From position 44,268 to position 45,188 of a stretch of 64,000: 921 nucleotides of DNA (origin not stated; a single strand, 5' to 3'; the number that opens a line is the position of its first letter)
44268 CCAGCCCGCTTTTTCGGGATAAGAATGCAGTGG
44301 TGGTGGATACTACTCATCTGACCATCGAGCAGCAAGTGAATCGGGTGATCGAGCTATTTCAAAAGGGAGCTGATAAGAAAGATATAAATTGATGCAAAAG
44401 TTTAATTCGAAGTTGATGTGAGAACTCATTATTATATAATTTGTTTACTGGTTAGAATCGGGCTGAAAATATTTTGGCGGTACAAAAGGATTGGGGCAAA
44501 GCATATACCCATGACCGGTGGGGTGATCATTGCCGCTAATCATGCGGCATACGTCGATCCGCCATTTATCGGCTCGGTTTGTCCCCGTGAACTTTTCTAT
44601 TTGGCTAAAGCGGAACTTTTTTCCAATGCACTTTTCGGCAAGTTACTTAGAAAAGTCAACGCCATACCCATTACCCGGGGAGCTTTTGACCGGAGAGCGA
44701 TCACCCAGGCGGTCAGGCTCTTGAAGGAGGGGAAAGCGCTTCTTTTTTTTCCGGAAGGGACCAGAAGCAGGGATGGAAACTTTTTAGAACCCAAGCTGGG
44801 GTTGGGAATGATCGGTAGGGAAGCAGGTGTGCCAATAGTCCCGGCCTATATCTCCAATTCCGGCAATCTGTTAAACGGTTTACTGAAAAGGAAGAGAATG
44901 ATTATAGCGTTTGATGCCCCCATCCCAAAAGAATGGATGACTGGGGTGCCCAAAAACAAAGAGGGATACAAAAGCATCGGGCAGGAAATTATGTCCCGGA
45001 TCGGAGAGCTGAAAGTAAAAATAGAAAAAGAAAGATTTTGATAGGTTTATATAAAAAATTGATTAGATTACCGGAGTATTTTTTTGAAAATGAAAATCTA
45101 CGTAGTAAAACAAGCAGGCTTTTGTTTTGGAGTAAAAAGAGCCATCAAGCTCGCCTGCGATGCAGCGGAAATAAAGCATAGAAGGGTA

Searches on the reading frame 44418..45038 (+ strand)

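Call 10: search_protein_families(library=pfam, proteins=[window:44418-45038:+])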
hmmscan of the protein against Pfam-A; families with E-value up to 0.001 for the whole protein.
window:44418-45038:+ (207 aa): 1 family
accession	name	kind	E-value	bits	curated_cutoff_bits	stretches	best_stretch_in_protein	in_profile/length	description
PF01553.26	Acyltransferase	-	4.2e-29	101.5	23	1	26-146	6-132/132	Acyltransferase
